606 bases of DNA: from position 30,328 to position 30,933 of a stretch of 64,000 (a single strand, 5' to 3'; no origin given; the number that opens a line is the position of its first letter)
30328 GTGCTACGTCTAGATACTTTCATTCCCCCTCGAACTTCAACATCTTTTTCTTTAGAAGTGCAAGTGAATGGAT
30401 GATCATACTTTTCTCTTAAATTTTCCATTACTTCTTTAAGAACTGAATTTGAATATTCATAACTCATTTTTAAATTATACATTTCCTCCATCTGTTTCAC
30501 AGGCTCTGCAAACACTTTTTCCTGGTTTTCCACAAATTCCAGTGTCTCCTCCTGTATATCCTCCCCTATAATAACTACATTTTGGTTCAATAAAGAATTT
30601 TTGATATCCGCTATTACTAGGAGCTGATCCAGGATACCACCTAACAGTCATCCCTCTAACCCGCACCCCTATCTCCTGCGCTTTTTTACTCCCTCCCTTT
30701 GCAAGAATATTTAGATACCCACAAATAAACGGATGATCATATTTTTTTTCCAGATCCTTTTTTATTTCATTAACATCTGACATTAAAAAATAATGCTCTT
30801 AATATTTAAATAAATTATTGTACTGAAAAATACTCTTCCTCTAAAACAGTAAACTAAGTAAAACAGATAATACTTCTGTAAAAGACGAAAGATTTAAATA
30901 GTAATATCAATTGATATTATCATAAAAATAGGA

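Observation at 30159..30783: Tandem pair of Cys/Gly-rich ~100-aa paralogs with a conserved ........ … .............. … CxxC framework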

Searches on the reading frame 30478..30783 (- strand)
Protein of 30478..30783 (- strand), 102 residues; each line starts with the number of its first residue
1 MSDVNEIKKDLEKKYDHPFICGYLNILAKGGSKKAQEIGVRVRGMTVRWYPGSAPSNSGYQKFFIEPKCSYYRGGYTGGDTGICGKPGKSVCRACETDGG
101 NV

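Call 6: search_protein_families(library=pfam, max_evalue=1, proteins=[window:30478-30783:-])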
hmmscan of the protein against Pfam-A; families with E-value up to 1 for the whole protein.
seq(102 aa): 1 family
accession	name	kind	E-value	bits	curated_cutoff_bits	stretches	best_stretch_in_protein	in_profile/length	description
PF23699.1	PACMP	-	0.21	12.2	27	1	28-44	3-19/44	PAR-amplifying and CtIP-maintaining micropeptide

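Call 7: search_protein_families(library=ncbifam, max_evalue=1, proteins=[window:30478-30783:-])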
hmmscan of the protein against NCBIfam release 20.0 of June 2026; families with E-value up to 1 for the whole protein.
seq(102 aa): 0 families

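Call 8: find_homologous_proteins(query=window:30478-30783:-, max_evalue=0.01)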
Query seq(102 aa) (102 aa): 1 proteins with E <= 0.01 among 2 candidates.
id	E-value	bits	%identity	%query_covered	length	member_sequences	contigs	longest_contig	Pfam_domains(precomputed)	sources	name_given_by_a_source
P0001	2.1e-65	236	100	100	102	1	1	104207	-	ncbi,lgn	-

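Call 9: search_solved_structures(query=window:30478-30783:-, max_evalue=10)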
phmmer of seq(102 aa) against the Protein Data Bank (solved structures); distinct sequences matched with E-value up to 10: 4.
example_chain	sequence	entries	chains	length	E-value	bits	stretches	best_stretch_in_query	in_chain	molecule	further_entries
8thw_A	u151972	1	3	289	0.24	14.8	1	6-79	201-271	Proliferating cell nuclear antigen,Chromatin assembly factor 1 subunit p90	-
5zut_A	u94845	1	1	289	0.71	13.3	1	6-77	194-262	Proliferating cell nuclear antigen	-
3l0x_B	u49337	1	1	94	1.1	12.7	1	6-69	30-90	Proliferating cell nuclear antigen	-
6k2l_A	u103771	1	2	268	1.8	11.9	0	38-98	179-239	Siderophore-interacting protein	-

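Call 13: find_encoding_contigs(protein=P0001, flank=10000)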
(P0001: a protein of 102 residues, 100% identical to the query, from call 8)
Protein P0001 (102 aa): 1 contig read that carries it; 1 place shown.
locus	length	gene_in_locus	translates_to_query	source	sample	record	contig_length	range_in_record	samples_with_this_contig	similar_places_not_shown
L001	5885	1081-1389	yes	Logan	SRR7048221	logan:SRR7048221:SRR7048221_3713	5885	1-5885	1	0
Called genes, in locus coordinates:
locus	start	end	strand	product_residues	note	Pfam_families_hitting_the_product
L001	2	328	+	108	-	?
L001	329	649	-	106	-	-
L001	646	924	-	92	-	-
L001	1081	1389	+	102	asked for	-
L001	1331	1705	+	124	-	-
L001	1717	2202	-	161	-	-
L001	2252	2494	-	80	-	-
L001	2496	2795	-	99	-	-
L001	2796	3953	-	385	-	-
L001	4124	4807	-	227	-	-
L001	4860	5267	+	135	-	PF07760:DUF1616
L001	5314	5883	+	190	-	?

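Call 19: predict_structure(alignment_id=A1)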
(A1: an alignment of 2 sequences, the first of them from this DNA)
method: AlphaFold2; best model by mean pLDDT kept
length: 102 residues; sequences in the alignment: 2
mean_pLDDT: 39.3   pTM: 0.26
mean pLDDT of the five models: 39.3, 39.2, 36.9, 35.1, 29.9
residues with pLDDT >= 90: 0; 70-90: 0; 50-70: 9; < 50: 93
segments of 3 or more residues with pLDDT < 50: 14-49, 51-102
pLDDT, mean of each block of 10 residues (from residue 1): 49 43 39 40 43 45 44 31 30 31 26
secondary structure, 60 per line:
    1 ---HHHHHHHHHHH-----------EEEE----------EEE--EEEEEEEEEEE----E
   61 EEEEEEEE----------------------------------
elements in order: H4-14 E26-29 E40-42 E45-55 E60-68
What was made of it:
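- Tried and rejected: With 2 sequences: pLDDT 39 (call 19).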

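Call 21: search_protein_representatives(alignment_id=A1)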
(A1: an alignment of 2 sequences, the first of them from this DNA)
Query: 2 sequences, 116 profile positions. Proteins with E-value up to 0.001 (for the whole library): 7; up to 1e-10: 3; up to 1e-30: 2. The best 7 are listed.
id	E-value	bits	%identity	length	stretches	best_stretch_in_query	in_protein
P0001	4.8e-53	194.3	-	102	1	8-114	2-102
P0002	2.0e-50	185.8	-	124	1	1-116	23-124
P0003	1.1e-12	64.2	-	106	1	3-115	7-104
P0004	5.5e-09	52.2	-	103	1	9-111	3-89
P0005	4.3e-06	42.9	-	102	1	40-114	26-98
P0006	5.4e-06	42.5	-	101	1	27-110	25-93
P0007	9.7e-06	41.7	-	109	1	9-102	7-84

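Call 24: find_encoding_contigs(protein=P0003, flank=8000)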
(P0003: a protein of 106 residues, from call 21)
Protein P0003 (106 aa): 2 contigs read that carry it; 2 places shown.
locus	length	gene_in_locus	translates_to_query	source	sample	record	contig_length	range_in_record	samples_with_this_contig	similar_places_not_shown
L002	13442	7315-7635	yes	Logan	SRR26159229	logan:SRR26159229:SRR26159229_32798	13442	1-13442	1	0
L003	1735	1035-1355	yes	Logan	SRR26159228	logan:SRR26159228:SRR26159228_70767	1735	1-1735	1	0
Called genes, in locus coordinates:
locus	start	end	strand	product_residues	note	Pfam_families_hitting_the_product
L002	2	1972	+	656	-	?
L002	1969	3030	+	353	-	PF00534:Glycos_transf_1, PF13692:Glyco_trans_1_4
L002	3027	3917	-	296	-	PF00535:Glycos_transf_2, PF13641:Glyco_tranf_2_3 (weak)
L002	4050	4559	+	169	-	PF00856:SET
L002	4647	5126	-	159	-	PF05168:HEPN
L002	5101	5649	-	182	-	PF22600:MTPAP-like_central (faint), PF01909:NTP_transf_2, PF18765:Polbeta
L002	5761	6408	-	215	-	-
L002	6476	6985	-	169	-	-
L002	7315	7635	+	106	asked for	-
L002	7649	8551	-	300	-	PF02016:Peptidase_S66, PF17676:Peptidase_S66C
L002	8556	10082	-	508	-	PF04055:Radical_SAM, PF13353:Fer4_12 (weak), PF13186:SPASM (weak)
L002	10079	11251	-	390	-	PF00152:tRNA-synt_2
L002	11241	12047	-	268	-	PF13489:Methyltransf_23 (weak), PF01209:Ubie_methyltran, PF13847:Methyltransf_31, PF08241:Methyltransf_11, PF08242:Methyltransf_12, PF13649:Methyltransf_25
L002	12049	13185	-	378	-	PF00152:tRNA-synt_2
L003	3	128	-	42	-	?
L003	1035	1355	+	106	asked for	-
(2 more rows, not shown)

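Call 25: find_encoding_contigs(protein=P0004, flank=8000)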
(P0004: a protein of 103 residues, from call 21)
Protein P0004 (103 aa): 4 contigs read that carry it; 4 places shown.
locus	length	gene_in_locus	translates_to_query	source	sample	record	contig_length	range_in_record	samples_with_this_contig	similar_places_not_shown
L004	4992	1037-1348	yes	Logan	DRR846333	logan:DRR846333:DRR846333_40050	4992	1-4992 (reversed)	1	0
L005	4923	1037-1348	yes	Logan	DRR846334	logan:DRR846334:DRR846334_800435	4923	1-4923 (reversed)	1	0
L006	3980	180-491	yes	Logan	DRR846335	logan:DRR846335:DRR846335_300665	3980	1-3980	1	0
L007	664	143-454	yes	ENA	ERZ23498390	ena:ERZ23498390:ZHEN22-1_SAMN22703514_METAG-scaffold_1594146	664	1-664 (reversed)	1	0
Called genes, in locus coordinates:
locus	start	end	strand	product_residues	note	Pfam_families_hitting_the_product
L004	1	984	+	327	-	?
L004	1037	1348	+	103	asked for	-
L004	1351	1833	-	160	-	-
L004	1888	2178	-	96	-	-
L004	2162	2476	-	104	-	-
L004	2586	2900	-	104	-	-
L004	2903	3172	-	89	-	-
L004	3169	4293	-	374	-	-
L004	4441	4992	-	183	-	?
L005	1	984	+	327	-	?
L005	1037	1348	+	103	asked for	-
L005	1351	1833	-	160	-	-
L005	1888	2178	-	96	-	-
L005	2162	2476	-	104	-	-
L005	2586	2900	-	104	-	-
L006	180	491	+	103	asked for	-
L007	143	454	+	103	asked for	-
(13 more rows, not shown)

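Call 26: find_encoding_contigs(protein=P0005, flank=8000)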
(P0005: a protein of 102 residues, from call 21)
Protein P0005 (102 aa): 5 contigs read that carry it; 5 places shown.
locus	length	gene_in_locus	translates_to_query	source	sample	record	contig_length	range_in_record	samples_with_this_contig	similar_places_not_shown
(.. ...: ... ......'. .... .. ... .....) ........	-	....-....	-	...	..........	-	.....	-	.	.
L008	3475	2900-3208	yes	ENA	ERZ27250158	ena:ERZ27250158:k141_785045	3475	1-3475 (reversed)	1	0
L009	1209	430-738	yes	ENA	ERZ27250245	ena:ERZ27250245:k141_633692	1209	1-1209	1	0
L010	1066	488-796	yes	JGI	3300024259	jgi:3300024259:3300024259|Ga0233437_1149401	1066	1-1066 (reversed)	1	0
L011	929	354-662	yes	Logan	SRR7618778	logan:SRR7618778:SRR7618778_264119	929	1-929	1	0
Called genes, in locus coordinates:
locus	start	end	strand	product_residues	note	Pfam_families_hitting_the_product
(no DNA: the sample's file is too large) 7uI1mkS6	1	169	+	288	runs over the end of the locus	-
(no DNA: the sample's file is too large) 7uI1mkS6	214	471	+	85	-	PF13656:RNA_pol_L_2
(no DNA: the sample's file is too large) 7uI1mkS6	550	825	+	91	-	-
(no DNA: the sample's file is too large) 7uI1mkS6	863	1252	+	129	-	-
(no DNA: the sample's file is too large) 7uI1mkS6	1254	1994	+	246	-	PF00154:RecA_N, PF03796:DnaB_C (faint), PF06745:ATPase (weak), PF08423:Rad51, PF13481:AAA_25 (weak), PF13479:AAA_24 (weak), PF01656:CbiA (faint), PF05707:Zot (weak)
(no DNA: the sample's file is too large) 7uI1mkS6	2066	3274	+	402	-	PF04894:Nre_N, PF04895:Nre_C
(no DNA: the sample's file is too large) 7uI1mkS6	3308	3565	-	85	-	-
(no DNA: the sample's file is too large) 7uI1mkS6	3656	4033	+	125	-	-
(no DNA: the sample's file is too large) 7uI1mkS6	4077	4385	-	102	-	PF00076:RRM_1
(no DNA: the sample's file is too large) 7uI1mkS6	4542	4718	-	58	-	-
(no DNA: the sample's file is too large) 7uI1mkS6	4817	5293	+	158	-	PF01797:Y1_Tnp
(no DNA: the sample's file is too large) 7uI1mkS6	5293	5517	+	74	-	-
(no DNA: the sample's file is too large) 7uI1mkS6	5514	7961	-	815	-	PF01751:Toprim, PF01131:Topoisom_bac, PF01396:Zn_ribbon_Top1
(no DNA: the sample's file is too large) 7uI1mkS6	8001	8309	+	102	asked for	-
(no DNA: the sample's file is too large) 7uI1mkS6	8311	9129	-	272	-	-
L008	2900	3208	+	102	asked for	-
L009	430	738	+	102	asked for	-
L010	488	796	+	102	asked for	-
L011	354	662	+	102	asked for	-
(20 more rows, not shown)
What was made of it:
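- On Radical-SAM-modified RiPP precursor: One is adjacent in 1 of 5 homologue contexts and nearby in a second (calls 24, 26).
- The P0005 contig has two radical-SAM genes within 3.5 kb (call 26).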

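Call 30: find_homologous_proteins(query=A2, max_evalue=1)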
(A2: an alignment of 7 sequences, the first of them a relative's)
Query A2 (7 sequences) (102 aa, profile of the alignment): 6 proteins with E <= 1 among 304 candidates.
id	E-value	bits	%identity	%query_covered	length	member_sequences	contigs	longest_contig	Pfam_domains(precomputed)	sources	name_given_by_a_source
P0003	1.9e-37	145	36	43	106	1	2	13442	-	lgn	-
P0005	6.5e-36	140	36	41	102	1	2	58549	-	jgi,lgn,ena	jgi:hypothetical protein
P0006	4.0e-35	137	50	31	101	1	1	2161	-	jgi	jgi:hypothetical protein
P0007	1.6e-31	126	31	71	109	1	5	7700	-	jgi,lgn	jgi:hypothetical protein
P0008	8.0e-23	98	32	71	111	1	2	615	-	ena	-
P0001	1.6e-22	97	100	100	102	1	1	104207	-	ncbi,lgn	-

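Call 35: find_encoding_contigs(protein=P0007, flank=8000)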
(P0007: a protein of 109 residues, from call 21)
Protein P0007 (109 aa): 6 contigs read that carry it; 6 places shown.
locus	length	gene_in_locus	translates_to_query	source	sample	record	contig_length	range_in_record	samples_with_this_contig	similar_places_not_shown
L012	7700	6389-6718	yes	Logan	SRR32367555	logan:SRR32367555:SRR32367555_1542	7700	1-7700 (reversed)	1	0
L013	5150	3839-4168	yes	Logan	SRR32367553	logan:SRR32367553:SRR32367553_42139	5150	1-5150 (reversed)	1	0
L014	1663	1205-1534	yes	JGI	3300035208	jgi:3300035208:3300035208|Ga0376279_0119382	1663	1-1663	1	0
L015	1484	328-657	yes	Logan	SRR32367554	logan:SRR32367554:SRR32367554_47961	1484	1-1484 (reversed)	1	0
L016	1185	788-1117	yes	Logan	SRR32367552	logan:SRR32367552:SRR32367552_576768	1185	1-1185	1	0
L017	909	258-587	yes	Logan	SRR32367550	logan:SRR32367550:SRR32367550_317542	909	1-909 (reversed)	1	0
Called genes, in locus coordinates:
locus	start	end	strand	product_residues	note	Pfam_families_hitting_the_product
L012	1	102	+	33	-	?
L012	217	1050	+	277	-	PF01381:HTH_3 (weak)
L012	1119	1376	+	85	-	PF13656:RNA_pol_L_2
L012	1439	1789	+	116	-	-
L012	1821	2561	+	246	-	PF00154:RecA_N, PF03796:DnaB_C (faint), PF06745:ATPase (weak), PF08423:Rad51, PF13481:AAA_25, PF13479:AAA_24 (weak)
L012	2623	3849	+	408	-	PF04894:Nre_N, PF04895:Nre_C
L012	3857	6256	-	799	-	PF01751:Toprim, PF01131:Topoisom_bac, PF01396:Zn_ribbon_Top1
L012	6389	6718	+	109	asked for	-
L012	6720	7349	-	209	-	PF14582:Metallophos_3 (weak), PF00149:Metallophos, PF12850:Metallophos_2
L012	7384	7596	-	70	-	-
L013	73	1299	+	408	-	PF04894:Nre_N, PF04895:Nre_C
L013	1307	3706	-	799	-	PF01751:Toprim, PF01131:Topoisom_bac, PF01396:Zn_ribbon_Top1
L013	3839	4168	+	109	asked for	-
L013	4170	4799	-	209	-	PF14582:Metallophos_3 (weak), PF00149:Metallophos, PF12850:Metallophos_2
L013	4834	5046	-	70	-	-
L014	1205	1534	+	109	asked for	-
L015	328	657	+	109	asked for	-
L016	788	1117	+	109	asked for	-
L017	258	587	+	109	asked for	-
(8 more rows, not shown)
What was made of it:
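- Two lineages keep the gene in a core neighbourhood next to topoisomerase I (calls 26, 35). Some homologues neighbour topoisomerase I, a RadA-like gene and Nre (calls 26, 35).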

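Call 36: find_encoding_contigs(protein=P0006, flank=8000)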
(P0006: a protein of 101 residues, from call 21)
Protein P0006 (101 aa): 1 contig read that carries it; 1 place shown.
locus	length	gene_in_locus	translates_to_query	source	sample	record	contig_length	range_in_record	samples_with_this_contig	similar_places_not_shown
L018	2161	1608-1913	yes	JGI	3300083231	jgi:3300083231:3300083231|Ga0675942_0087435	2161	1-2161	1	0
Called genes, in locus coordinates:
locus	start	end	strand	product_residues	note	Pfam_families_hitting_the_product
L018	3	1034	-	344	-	?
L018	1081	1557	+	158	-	PF01451:LMWPc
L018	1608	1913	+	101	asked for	-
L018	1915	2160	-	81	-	?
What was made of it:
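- On Type II toxin-antitoxin or bacteriocin/immunity pair: Homologues are single-copy in all 5 distinct contexts (calls 24-26, 35, 36).
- Single-copy homologues: calls 24-26, 35, 36. In L018 the homologue sits 50 nt downstream of a low-molecular-weight phosphatase/ArsC-type gene on the same strand (call 36). Every homologue context holds a single copy (calls 24-26, 35, 36).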

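Call 46: search_protein_families(library=phrogs, max_evalue=0.1, proteins=[P0001])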
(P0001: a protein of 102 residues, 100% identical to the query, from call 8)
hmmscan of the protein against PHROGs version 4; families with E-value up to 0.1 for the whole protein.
P0001 (102 aa): 0 families

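Call 47: search_protein_families(library=padloc, max_evalue=0.1, proteins=[P0001])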
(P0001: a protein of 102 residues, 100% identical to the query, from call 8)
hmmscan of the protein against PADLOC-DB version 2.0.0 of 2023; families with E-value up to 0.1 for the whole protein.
P0001 (102 aa): 0 families

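Call 53: find_related_loci(query=A5, collection=genome_contigs, flank=10000)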
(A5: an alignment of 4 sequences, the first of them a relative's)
Query A5 (109 aa) in genome_contigs; peptide patterns used: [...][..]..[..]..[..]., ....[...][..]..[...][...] (x = any residue, [..] = any of these).
77 stretches matched a pattern, but none encodes a relative of the query by tblastn (E <= 1e-3).

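Call 54: find_related_loci(query=A5, collection=metagenome_contigs, flank=10000)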
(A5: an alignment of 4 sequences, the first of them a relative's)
Query A5 (109 aa) in metagenome_contigs; peptide patterns used: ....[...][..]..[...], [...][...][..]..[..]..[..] (x = any residue, [..] = any of these).
600 stretches matched a pattern (row limit reached: there are more); 1 encode a relative of the query (tblastn E <= 1e-3); 1 distinct loci.
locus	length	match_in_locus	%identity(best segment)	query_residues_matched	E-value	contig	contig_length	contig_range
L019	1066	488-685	41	1-62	1e-10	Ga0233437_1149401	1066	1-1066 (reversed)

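Call 60: find_homologous_proteins(query=P0009, max_evalue=0.001)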
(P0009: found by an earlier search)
Query P0009 (161 aa): 57 proteins with E <= 0.001 among 74 candidates.
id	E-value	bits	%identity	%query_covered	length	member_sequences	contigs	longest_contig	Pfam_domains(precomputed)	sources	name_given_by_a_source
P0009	5.0e-100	350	100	100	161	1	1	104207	-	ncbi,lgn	-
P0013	7.2e-75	268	79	96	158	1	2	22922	-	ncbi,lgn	-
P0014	1.4e-73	264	75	96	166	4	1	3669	-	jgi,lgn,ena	-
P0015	6.9e-73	262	74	97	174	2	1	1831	-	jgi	-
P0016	7.7e-72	258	74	99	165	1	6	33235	-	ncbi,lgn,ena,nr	ncbi:hypothetical protein KAJ87_04255 [Candidatus Pacearchaeota archaeon]|nr:hypothetical protein [C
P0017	7.8e-72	258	73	100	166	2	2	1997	-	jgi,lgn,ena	-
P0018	1.3e-71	258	73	99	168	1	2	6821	-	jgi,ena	-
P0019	1.5e-71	258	74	98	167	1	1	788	-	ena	-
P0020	2.4e-71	257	73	98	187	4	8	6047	-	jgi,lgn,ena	-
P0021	3.6e-71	256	73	99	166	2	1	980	-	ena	-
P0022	3.7e-71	256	71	98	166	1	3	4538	-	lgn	-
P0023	3.6e-70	253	72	99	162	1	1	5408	-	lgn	-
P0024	5.9e-70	252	72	99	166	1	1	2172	-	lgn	-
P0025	2.0e-69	251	73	99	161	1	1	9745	-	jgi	-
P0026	9.0e-69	248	72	98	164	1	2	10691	-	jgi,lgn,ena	-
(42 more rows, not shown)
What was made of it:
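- Pacearchaeota/Nanoarchaeota (call 60).
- Tried and rejected: The 161-aa family has at least 57 clusters (call 60).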
